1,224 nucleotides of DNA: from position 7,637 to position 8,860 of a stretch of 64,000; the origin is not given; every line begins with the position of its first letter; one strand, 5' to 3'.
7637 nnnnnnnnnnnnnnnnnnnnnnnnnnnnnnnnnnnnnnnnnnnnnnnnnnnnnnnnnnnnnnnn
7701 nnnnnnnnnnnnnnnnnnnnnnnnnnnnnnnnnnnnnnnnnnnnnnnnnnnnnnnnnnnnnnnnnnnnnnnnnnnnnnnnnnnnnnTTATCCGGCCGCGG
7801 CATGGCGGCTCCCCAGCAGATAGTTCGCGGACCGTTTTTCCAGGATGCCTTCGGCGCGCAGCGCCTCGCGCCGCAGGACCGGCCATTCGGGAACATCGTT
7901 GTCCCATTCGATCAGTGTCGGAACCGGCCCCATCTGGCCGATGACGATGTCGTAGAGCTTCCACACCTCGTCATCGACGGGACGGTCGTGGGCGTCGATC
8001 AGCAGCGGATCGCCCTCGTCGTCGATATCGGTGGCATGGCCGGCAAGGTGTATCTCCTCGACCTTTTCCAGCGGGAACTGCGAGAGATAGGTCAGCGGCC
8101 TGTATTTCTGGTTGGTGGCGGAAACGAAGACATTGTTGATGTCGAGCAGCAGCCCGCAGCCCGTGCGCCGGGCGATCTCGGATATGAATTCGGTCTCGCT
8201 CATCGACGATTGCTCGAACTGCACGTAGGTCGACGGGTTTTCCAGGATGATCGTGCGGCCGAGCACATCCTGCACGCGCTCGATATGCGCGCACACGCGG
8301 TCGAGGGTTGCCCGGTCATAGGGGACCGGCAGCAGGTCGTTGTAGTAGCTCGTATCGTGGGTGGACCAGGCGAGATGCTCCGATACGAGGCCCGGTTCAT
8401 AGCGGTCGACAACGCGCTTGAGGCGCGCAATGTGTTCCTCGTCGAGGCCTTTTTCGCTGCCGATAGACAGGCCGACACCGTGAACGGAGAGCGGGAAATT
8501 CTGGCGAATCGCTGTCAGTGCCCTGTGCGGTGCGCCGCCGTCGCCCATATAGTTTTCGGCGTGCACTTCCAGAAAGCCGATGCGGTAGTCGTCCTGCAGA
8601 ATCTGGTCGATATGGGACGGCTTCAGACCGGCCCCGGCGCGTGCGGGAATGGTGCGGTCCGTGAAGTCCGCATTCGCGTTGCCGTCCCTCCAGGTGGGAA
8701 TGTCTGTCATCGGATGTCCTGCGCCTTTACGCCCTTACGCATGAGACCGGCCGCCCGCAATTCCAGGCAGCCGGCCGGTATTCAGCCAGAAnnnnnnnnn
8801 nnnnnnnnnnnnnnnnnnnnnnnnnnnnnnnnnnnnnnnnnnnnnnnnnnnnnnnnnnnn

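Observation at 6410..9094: Bufferin-type RiPP metallophore cluster: DUF2282 precursor + DUF692 (MNIO) + DUF2063 + DoxX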

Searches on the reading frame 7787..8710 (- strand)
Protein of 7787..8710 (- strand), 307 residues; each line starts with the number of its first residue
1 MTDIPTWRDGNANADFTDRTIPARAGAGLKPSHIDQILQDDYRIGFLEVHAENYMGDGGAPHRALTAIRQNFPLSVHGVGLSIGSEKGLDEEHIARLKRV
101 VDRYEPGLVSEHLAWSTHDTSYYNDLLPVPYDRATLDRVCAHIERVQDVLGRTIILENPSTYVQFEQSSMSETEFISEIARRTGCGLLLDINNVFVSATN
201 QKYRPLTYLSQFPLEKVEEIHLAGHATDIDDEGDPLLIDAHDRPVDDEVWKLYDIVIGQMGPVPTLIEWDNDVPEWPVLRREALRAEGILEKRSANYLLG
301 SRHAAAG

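Call 3: search_protein_families(library=pfam, proteins=[window:7787-8710:-], max_evalue=0.01)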
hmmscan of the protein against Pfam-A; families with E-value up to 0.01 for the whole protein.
window:7787-8710:- (307 aa): 1 family
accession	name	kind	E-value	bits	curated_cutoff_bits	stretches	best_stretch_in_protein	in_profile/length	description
PF05114.20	MbnB_TglH_ChrH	-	9.8e-107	356.5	25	1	25-290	2-262/263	RiPP precursor modification enzyme MbnB/TglH/ChrH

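Call 4: search_protein_families(library=ncbifam, proteins=[window:7787-8710:-], max_evalue=0.01)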
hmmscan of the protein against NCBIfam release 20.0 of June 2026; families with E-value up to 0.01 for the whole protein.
window:7787-8710:- (307 aa): 5 families
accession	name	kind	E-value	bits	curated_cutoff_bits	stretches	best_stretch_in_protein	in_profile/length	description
NF050167.1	MNIO_BufB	equivalog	3e-116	387.3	310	1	25-286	1-261/262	MNIO family bufferin maturase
NF003818.2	PRK05409.1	equivalog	6e-71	239.1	360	1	25-283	2-257/264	HvfB family MNIO-type RiPP peptide maturase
NF050151.1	RiPP_MNIO_ApyH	equivalog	2.5e-26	92.5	400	1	64-289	47-279/283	multinuclear non-heme iron-dependent oxidative enzyme ApyH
TIGR04159.2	methbact_MbnB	equivalog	2.1e-15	56.9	325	1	71-251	46-219/261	methanobactin biosynthesis protein MbnB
NF050165.1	MNIO_ChrH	equivalog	4.3e-13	49.1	600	1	77-260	62-247/363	MNIO family chryseobactin maturase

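Call 13: find_related_loci(query=window:7787-8710:-, collection=genome_contigs, flank=4000)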
Query window:7787-8710:- (307 aa) in genome_contigs; peptide patterns used: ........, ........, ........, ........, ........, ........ (x = any residue, [..] = any of these).
600 stretches matched a pattern (row limit reached: there are more); 593 encode a relative of the query (tblastn E <= 1e-3); the best 80 are kept; 80 distinct loci.
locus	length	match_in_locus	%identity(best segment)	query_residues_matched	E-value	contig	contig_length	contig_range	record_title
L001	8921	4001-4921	91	1-307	0e+0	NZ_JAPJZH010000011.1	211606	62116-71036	Hoeflea poritis strain E7-10 NODE_11_length_211606_cov_115.578885, whole genome shotgun sequence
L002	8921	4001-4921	90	1-307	0e+0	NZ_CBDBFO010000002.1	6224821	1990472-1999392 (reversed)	MAG: Hoeflea sp. isolate f0ddb2cc-3267-47f4-9c61-91efbe495f11 contig_2, whole genome shotgun sequence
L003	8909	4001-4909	82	5-305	5e-171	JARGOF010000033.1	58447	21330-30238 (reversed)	MAG: Rhizobiaceae bacterium isolate bin_ce_oilr1.030 NODE_493_length_58447_cov_8.030124, whole genome shotgun sequence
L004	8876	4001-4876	80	16-307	1e-164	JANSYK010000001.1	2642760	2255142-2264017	MAG: Alphaproteobacteria bacterium isolate bin.49 k141_935832_length_2642760_cov_127.5303, whole genome shotgun sequence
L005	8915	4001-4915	70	1-305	2e-146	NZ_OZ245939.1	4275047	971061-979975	MAG: Hoeflea sp. isolate ca16b8c9-36e6-453e-b725-f16d08fa36cf chromosome 1, complete sequence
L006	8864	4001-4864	74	20-307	1e-144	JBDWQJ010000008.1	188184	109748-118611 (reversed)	MAG: Lentilitoribacter sp. isolate AQ.60.F.B1_47_80 AQ_60_F_B1_47_80_000000000008, whole genome shotgun sequence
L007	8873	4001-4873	73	16-306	1e-144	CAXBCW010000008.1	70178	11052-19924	MAG TPA_asm: uncultured Rhizobiaceae bacterium isolate ERR2762136_binner13_Refined_17 genome assembly, contig: ERZ342182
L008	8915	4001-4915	71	1-305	1e-144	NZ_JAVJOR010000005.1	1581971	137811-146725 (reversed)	MAG: Hoeflea sp. isolate A1-SPW-27 k141_35535, whole genome shotgun sequence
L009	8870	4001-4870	73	16-305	1e-142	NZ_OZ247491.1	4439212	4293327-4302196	MAG: Hoeflea sp. isolate 7db74541-cf78-4fb0-a912-ec26e8395d3e chromosome 1, complete sequence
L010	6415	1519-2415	70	9-307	2e-141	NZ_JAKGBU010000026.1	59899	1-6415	Rhizobium alarense strain TRM95111 scaffold26, whole genome shotgun sequence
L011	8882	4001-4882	70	12-305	8e-142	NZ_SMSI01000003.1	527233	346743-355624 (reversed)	Pseudohoeflea suaedae strain YC6898 3, whole genome shotgun sequence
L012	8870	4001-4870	71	16-305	3e-141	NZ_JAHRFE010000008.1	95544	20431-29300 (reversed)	MAG: Hoeflea sp. isolate M_23 k141_27029, whole genome shotgun sequence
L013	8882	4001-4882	71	12-305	9e-141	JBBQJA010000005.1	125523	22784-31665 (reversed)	MAG: Hyphomicrobiales bacterium isolate Co_metawrap_768 Cmw_768_k141_14911265_length_125523_cov_17.0000, whole genome sh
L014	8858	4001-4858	71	19-304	6e-141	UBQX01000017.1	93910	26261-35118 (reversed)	Rhizobiales bacterium isolate AFS022961 genome assembly, contig: contig_17, whole genome shotgun sequence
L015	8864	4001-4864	72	16-303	8e-140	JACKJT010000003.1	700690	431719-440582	MAG: Hoeflea sp. isolate HK-STAS-PROT-46 HK-STAS-PROT-46_3, whole genome shotgun sequence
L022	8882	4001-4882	62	11-304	5e-125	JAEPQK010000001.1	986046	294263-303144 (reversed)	MAG: Rhizobiaceae bacterium isolate HXMU1428-9 NODE_1_length_986046_cov_20.918130, whole genome shotgun sequence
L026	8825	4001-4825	63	22-296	1e-119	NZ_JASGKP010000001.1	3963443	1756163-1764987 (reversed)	MAG: Aestuariivirga sp. isolate 5N006 JMF-2111-06-0005.ont.bin.6_0, whole genome shotgun sequence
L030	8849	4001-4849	62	20-304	4e-118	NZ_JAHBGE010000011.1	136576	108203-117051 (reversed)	Ancylobacter lacus strain VKM B-3280 GCM70017661_12, whole genome shotgun sequence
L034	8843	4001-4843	63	25-305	3e-116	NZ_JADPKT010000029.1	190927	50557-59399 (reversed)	Bradyrhizobium sp. 138 13LoS15_1_14, whole genome shotgun sequence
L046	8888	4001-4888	57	10-305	2e-113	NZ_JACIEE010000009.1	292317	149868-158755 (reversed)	Mycoplana azooxidifex strain DSM 100211 Ga0373257_09, whole genome shotgun sequence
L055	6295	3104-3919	61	19-290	2e-112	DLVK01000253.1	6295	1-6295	MAG TPA_asm: Rhodospirillaceae bacterium isolate UBA9261 contig_30963, whole genome shotgun sequence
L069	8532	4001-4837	59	16-294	6e-112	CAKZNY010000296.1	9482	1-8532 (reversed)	MAG TPA_asm: uncultured Rhodobacteraceae bacterium isolate SRR4069404_bin.21_CONCOCT_v1.1_MAG genome assembly, contig: E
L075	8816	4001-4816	59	20-291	4e-111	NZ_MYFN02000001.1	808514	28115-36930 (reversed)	Shinella sumterensis strain MEC087 scaffold_0, whole genome shotgun sequence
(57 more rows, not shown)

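Call 27: search_solved_structures(query=window:7787-8710:-, show_alignments=2)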
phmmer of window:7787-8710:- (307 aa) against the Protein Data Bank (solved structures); distinct sequences matched with E-value up to 0.001: 8.
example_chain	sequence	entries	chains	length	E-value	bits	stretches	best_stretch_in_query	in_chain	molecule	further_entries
3bww_A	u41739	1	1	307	4.7e-38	134.5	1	38-227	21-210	Protein of unknown function DUF692/COG3220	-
8hci_D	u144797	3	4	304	2.6e-16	63.1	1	21-271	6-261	DUF692 family protein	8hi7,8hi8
7tcr_A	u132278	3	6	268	4.3e-11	46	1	95-248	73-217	Methanobactin biosynthesis cassette protein MbnB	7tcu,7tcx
7fc0_B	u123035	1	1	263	1.7e-10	44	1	83-247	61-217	Methanobactin biosynthesis cassette protein MbnB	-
7fc0_E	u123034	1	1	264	1.7e-10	44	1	83-247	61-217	Methanobactin biosynthesis cassette protein MbnB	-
7tcw_A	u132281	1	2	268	4.3e-10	42.7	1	95-231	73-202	Methanobactin biosynthesis cassette protein MbnB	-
7dz9_A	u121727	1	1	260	1.5e-09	40.9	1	97-276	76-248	MbnB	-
7dz9_B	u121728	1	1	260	1.5e-09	40.9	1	97-276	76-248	cpMbnB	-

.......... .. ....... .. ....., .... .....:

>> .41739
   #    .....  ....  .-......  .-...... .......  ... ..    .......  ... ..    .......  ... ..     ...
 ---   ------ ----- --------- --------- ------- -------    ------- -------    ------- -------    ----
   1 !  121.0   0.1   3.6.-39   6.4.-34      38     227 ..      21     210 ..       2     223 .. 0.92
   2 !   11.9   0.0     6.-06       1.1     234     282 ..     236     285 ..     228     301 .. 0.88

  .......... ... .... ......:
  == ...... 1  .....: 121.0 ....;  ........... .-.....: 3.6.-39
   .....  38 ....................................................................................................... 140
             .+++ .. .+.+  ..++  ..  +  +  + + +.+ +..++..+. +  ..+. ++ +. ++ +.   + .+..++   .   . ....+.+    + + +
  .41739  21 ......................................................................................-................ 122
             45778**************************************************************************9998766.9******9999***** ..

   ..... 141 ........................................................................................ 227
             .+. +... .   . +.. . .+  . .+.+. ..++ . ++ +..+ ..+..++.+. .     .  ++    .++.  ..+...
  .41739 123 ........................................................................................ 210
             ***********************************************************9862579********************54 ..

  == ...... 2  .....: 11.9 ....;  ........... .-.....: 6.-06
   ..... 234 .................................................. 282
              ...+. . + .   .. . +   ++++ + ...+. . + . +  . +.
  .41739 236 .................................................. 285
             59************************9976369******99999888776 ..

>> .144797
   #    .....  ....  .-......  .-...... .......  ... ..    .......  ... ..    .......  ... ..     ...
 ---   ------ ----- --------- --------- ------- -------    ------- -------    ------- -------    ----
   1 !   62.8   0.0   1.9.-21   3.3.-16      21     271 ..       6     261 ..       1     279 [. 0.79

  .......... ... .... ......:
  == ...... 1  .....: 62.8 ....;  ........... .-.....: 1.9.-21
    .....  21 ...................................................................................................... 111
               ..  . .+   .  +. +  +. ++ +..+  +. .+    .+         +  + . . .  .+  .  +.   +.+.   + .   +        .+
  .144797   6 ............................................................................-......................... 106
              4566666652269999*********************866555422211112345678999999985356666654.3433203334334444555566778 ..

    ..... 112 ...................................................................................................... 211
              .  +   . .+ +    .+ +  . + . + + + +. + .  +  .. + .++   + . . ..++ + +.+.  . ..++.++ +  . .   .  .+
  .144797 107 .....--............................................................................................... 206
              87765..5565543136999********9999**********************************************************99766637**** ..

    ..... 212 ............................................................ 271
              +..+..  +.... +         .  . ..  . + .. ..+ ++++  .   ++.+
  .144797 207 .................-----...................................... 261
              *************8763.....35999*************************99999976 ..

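Call 30: search_protein_families(library=pfam, proteins=[L003:5716-6279:+, L012:5663-6235:+, L022:5653-6246:+, L055:4745-5314:+, L069:5602-6144:+, L030:5654-6163:+, L034:5615-6124:+, L046:5686-6204:+, L026:5588-6043:+, L075:5604-6086:+], max_evalue=1)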
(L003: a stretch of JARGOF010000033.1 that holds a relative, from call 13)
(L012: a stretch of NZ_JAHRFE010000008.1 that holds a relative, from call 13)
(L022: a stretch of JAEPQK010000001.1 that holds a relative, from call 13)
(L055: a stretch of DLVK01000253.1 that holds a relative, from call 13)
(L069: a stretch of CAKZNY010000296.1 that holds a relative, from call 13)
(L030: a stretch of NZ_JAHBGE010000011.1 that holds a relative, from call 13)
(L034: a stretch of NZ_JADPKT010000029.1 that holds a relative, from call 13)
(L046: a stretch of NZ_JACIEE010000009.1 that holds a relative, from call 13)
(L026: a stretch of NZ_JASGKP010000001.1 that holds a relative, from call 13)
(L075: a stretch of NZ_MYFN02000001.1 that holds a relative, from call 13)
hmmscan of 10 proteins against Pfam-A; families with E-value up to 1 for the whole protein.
L003:5716-6279:+ (187 aa): 3 families
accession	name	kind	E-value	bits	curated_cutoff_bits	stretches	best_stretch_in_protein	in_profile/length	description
PF07681.17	DoxX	-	1.5e-05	26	23.6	1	80-124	34-78/85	DoxX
PF02163.28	Peptidase_M50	-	0.13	12.1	27.2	1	60-143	56-136/221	Peptidase family M50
PF04173.18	DoxD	-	0.27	11.6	22.7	1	87-176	65-144/167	TQO small subunit DoxD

L012:5663-6235:+ (190 aa): 2 families
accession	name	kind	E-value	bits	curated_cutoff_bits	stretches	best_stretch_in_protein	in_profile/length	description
PF05145.17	AbrB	-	1.7e-05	24.4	29.2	1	19-88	47-116/314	Transition state regulatory protein AbrB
PF07681.17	DoxX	-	0.00012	23.1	23.6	1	30-131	3-82/85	DoxX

L022:5653-6246:+ (197 aa): 2 families
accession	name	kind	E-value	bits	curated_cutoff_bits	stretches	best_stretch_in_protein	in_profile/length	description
PF07681.17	DoxX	-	2.2e-06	28.6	23.6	1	73-125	26-78/85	DoxX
PF04173.18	DoxD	-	0.6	10.4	22.7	1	88-122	65-98/167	TQO small subunit DoxD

L055:4745-5314:+ (189 aa): 3 families
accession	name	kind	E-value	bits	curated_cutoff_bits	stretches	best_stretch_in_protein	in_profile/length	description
PF07681.17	DoxX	-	8.8e-07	29.9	23.6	1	36-121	8-78/85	DoxX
PF04173.18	DoxD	-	0.0034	17.8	22.7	1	84-181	65-148/167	TQO small subunit DoxD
PF00504.26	Chloroa_b-bind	-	0.37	11.7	22.3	0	109-163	39-94/162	Chlorophyll A-B binding protein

L069:5602-6144:+ (180 aa): 4 families
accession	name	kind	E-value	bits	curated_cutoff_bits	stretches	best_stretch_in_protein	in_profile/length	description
PF07681.17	DoxX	-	2e-06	28.8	23.6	1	38-117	11-76/85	DoxX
PF04173.18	DoxD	-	0.068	13.5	22.7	1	84-177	66-146/167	TQO small subunit DoxD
PF08355.17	EF_assoc_1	-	0.29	11.2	29.1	1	12-36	17-41/72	EF hand associated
PF05933.18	Fun_ATP-synt_8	-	0.89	10.2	26.1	0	77-102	13-38/48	Fungal ATP synthase protein 8 (A6L)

L030:5654-6163:+ (169 aa): 3 families
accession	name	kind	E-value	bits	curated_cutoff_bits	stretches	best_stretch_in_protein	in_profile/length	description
PF07681.17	DoxX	-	8.8e-18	65.2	23.6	1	30-121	3-82/85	DoxX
PF04173.18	DoxD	-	0.00028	21.3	22.7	1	88-156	70-146/167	TQO small subunit DoxD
PF07291.16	MauE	-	0.0025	18.5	27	1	26-117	2-82/128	Methylamine utilisation protein MauE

L034:5615-6124:+ (169 aa): 2 families
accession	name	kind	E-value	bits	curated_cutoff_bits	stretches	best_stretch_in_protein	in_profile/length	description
PF07681.17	DoxX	-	4.9e-16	59.6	23.6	1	37-130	2-83/85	DoxX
PF04173.18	DoxD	-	7.2e-07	29.7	22.7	1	97-166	73-149/167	TQO small subunit DoxD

L046:5686-6204:+ (172 aa): 3 families
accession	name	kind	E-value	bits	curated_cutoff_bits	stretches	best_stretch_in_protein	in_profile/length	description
PF07681.17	DoxX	-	2.2e-15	57.5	23.6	1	36-129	2-83/85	DoxX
PF04173.18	DoxD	-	0.00024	21.5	22.7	1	95-159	72-143/167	TQO small subunit DoxD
PF07291.16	MauE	-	0.026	15.3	27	1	36-124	5-82/128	Methylamine utilisation protein MauE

L026:5588-6043:+ (151 aa): 3 families
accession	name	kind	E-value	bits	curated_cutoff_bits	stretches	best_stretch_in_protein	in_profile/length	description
PF07681.17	DoxX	-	9.2e-15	55.5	23.6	1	24-117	2-83/85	DoxX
PF04173.18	DoxD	-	0.0016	18.8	22.7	1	84-149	73-145/167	TQO small subunit DoxD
PF07291.16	MauE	-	0.2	12.4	27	1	23-112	4-82/128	Methylamine utilisation protein MauE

L075:5604-6086:+ (160 aa): 2 families
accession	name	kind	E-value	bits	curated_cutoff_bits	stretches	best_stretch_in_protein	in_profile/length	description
PF07681.17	DoxX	-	1.9e-18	67.3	23.6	1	34-120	2-84/85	DoxX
PF04173.18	DoxD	-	0.025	14.9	22.7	1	85-117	72-104/167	TQO small subunit DoxD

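Call 59: search_solved_structures(query=window:7787-8710:-, max_evalue=0.001, show_alignments=5)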
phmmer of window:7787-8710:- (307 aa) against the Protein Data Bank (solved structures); distinct sequences matched with E-value up to 0.001: 8.
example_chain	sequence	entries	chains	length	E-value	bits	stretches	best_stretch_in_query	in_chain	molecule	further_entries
3bww_A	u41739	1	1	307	4.7e-38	134.5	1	38-227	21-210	Protein of unknown function DUF692/COG3220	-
8hci_D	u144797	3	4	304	2.6e-16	63.1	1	21-271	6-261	DUF692 family protein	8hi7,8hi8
7tcr_A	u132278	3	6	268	4.3e-11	46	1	95-248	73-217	Methanobactin biosynthesis cassette protein MbnB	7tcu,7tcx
7fc0_B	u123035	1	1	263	1.7e-10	44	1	83-247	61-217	Methanobactin biosynthesis cassette protein MbnB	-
7fc0_E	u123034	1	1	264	1.7e-10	44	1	83-247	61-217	Methanobactin biosynthesis cassette protein MbnB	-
7tcw_A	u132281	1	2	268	4.3e-10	42.7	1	95-231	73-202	Methanobactin biosynthesis cassette protein MbnB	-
7dz9_A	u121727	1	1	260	1.5e-09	40.9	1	97-276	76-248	MbnB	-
7dz9_B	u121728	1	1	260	1.5e-09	40.9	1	97-276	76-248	cpMbnB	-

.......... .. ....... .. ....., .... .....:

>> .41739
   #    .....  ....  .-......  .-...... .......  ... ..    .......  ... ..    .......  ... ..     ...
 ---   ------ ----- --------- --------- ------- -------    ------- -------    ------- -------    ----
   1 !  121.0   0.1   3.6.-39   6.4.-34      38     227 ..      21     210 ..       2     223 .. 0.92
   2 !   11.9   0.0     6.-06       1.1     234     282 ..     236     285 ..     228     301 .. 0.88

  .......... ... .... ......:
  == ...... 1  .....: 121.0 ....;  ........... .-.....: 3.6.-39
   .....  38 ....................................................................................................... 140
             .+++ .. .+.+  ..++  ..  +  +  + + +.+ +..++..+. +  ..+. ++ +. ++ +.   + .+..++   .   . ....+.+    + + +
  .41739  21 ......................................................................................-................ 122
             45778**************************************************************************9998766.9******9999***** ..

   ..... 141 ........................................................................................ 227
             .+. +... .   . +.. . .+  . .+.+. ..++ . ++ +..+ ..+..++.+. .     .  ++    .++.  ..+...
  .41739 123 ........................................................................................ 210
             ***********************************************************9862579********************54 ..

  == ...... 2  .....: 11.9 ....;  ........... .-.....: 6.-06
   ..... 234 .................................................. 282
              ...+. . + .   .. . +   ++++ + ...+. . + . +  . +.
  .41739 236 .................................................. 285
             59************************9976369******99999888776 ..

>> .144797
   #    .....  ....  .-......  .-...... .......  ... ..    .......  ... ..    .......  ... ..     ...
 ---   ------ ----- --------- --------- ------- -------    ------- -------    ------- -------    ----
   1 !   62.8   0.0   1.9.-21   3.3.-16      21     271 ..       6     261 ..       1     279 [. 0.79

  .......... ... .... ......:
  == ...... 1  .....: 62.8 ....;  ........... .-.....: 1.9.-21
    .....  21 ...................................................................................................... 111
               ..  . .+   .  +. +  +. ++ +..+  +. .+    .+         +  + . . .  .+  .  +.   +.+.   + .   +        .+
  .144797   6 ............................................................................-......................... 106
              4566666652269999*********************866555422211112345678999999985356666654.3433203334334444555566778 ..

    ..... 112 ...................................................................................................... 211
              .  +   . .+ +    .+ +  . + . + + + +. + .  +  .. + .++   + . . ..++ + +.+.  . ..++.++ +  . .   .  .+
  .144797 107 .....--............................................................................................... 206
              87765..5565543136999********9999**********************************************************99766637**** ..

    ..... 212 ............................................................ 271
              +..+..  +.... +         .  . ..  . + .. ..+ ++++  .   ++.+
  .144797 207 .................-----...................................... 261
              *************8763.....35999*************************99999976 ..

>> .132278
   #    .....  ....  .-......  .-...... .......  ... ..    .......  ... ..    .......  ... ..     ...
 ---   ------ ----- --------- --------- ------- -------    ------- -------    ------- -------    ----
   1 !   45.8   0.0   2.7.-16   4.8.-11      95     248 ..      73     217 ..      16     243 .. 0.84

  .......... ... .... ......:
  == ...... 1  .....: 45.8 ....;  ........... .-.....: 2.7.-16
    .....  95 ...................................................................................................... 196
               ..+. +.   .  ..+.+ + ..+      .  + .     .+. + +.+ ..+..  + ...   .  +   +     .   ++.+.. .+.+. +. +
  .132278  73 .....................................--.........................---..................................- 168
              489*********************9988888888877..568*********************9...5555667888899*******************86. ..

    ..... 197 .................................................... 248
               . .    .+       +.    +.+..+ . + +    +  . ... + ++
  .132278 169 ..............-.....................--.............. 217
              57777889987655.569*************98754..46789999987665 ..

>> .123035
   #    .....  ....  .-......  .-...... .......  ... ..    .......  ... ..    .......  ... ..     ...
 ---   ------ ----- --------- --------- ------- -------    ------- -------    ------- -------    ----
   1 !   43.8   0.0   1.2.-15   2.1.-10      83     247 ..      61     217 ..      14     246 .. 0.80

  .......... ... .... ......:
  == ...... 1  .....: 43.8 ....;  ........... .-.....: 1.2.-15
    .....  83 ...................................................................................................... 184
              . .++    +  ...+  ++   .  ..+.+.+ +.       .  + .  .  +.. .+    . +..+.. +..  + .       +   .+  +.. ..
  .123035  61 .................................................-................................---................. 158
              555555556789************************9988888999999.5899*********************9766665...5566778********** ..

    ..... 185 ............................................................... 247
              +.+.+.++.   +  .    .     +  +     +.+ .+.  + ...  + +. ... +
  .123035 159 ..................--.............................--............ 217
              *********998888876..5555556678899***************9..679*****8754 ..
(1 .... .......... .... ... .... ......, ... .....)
